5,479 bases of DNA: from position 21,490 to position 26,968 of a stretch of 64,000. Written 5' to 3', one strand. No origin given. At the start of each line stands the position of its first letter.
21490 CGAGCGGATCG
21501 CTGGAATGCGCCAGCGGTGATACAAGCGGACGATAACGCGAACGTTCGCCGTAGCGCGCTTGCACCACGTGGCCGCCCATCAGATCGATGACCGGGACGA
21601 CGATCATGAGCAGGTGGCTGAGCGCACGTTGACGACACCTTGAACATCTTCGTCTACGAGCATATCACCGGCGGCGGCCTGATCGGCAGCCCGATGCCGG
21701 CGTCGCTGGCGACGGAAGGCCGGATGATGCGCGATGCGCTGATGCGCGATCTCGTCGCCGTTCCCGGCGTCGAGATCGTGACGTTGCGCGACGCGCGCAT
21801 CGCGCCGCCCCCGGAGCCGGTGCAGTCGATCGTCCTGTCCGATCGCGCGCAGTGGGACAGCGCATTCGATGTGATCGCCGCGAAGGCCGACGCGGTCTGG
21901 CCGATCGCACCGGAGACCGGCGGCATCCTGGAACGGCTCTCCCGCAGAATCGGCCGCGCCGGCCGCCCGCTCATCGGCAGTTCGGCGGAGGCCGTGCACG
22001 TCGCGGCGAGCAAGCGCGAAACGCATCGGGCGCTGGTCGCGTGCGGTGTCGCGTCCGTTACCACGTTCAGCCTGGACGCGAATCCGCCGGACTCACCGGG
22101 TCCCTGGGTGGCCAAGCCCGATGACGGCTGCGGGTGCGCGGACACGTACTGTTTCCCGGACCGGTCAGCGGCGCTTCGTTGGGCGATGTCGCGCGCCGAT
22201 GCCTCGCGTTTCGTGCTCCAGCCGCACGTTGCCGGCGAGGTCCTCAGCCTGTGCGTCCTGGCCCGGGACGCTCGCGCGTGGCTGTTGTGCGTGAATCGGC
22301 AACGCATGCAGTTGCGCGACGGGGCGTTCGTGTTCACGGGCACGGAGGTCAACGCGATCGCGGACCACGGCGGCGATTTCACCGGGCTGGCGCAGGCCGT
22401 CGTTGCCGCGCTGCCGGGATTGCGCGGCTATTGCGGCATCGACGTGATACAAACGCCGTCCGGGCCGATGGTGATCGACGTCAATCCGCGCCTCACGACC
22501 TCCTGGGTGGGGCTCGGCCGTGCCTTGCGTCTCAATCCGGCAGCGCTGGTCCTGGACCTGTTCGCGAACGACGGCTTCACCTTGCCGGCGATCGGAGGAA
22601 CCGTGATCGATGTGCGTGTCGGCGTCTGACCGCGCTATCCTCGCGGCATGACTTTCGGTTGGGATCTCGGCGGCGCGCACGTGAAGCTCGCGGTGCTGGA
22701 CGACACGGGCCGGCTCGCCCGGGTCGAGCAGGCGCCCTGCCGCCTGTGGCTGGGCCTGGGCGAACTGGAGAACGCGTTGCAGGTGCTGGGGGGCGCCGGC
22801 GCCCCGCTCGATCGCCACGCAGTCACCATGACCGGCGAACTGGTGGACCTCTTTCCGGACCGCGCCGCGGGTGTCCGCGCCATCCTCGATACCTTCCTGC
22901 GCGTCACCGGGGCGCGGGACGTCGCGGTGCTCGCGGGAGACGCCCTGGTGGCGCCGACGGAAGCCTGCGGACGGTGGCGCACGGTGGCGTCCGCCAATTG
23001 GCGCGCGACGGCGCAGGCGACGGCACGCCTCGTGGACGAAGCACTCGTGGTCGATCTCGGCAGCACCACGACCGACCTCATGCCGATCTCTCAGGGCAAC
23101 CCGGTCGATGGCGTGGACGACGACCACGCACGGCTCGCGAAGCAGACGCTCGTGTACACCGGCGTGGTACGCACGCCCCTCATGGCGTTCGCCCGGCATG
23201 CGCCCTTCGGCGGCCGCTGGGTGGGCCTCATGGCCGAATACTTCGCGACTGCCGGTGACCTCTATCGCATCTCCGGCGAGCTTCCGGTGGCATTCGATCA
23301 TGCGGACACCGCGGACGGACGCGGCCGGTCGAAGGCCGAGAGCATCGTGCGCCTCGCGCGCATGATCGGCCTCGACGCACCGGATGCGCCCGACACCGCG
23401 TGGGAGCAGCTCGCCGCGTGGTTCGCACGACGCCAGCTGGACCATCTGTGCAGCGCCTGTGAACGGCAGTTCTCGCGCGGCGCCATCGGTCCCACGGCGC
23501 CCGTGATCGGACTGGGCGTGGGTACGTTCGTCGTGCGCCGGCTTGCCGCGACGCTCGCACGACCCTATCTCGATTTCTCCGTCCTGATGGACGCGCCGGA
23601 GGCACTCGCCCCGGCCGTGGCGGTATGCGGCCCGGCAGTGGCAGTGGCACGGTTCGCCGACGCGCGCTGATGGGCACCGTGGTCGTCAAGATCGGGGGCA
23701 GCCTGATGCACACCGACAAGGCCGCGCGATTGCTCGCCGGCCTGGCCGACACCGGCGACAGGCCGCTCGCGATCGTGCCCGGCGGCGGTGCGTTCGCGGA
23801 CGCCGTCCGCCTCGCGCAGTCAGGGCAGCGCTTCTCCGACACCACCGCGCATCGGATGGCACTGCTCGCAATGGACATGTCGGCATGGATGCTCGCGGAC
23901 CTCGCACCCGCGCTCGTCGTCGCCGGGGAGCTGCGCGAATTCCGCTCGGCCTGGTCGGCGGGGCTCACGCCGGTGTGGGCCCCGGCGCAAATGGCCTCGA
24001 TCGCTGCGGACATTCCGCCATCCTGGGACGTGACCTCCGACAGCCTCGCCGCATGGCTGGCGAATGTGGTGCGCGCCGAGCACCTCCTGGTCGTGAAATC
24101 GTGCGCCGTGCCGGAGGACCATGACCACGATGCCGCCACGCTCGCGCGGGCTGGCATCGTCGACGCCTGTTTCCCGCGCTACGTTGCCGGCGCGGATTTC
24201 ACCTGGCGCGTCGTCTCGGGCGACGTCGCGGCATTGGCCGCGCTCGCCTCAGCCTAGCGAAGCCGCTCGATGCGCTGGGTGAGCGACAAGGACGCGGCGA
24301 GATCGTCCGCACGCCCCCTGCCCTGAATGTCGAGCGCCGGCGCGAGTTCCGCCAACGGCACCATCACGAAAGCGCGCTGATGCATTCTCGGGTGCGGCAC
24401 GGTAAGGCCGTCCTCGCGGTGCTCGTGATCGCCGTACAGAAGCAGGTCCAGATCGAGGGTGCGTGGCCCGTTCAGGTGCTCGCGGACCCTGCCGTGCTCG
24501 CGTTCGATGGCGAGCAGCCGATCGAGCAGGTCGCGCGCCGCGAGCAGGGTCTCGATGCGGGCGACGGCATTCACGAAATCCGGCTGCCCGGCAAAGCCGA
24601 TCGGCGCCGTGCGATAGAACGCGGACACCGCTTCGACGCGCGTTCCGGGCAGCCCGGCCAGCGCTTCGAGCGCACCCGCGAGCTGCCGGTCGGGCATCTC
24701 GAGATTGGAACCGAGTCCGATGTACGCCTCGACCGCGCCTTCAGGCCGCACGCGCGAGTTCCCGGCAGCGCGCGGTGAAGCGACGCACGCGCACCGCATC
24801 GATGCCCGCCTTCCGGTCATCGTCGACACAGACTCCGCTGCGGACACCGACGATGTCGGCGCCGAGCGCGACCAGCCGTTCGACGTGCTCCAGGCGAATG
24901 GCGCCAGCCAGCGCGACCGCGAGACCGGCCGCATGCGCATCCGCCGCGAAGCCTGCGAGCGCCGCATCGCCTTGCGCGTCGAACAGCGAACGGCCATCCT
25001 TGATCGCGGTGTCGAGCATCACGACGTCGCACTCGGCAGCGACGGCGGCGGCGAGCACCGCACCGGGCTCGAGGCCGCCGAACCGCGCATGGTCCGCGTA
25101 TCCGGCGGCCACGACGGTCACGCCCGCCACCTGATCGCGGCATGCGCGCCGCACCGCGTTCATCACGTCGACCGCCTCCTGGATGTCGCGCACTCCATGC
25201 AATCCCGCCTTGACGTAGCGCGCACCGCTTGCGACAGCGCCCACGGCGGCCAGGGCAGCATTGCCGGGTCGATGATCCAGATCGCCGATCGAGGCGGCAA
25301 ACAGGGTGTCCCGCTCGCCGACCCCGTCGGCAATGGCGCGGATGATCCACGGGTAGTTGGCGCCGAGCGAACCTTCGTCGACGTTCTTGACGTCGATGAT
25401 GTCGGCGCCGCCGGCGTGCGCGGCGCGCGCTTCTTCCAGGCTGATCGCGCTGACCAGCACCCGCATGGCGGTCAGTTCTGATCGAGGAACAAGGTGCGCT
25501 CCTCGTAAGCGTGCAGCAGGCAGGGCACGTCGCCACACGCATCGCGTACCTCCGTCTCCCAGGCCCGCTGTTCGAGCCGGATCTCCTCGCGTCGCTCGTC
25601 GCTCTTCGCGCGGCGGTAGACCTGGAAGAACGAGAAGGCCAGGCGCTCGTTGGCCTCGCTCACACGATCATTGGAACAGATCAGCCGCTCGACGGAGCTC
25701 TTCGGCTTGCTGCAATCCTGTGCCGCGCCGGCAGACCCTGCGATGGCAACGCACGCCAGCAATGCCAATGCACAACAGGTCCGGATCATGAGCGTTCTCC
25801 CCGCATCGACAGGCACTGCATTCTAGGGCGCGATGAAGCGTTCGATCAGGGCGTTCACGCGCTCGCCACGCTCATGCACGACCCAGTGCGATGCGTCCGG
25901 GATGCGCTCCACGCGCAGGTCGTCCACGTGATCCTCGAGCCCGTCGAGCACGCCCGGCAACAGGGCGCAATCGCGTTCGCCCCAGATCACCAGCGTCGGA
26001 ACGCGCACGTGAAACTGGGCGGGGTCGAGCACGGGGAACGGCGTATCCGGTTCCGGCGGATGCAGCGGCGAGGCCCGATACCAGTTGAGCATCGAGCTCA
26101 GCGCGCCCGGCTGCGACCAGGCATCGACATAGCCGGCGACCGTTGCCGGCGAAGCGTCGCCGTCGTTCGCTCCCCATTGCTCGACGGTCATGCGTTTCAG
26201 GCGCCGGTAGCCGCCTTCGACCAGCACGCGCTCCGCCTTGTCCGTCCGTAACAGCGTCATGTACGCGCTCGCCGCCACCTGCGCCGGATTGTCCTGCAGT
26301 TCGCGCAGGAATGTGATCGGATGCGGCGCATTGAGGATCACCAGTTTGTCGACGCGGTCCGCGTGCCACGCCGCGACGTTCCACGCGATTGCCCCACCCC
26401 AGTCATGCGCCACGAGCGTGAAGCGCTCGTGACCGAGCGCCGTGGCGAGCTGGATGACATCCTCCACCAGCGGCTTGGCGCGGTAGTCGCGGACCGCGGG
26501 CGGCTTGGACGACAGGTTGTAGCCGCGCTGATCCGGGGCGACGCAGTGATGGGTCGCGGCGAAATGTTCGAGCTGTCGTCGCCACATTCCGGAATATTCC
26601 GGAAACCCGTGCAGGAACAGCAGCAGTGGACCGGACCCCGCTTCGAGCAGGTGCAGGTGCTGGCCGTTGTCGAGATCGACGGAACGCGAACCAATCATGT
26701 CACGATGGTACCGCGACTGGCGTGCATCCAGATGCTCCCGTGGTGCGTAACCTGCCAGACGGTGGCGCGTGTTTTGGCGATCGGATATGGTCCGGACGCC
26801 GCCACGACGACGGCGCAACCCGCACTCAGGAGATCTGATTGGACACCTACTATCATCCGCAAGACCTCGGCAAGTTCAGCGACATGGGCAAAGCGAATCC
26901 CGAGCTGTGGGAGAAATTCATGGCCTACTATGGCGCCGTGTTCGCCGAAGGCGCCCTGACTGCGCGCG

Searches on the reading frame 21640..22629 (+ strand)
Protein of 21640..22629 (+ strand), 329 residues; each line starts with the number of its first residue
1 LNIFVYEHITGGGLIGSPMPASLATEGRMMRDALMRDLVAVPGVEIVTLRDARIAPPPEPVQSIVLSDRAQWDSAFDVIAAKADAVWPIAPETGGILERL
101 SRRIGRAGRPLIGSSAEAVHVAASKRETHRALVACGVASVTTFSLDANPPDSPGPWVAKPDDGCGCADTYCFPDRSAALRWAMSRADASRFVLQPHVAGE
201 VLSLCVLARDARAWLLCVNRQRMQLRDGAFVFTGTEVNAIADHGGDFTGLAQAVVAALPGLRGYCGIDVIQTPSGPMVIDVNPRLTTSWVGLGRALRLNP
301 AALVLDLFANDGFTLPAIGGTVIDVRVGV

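Call 44: search_protein_families(library=pfam, proteins=[window:21640-22629:+], max_evalue=0.001)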
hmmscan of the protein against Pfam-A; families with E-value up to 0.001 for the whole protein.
window:21640-22629:+ (329 aa): 2 families
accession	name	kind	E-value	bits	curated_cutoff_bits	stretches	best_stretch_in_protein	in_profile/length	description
PF02655.19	ATP-grasp_3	-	1.2e-27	97.4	23.2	1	123-288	2-160/160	ATP-grasp domain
PF18301.6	preATP-grasp_3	-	1.1e-21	77.2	26.3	1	44-119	1-76/76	pre ATP-grasp 3 domain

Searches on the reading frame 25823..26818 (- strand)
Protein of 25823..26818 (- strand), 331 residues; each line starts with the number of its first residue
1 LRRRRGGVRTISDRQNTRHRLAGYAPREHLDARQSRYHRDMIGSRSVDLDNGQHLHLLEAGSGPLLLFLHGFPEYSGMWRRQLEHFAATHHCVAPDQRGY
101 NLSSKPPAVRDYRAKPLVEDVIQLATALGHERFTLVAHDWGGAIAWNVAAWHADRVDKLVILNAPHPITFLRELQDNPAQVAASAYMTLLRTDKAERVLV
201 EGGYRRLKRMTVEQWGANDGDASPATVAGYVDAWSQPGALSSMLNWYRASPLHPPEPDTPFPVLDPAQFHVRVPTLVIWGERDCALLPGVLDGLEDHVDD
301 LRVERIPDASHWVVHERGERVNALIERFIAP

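Call 44: search_protein_families(library=pfam, proteins=[window:25823-26818:-], max_evalue=0.001)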
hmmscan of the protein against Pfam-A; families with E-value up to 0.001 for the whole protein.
window:25823-26818:- (331 aa): 3 families
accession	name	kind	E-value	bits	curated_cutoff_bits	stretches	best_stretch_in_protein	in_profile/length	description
PF00561.26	Abhydrolase_1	-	3.9e-33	115.6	25.8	1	64-316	1-243/245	alpha/beta hydrolase fold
PF12697.13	Abhydrolase_6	-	3.1e-18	67.7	26.3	1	66-323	1-216/217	Alpha/beta hydrolase family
PF12146.15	Hydrolase_4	-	1.7e-08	34.5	27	1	66-165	7-109/239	Serine aminopeptidase, S33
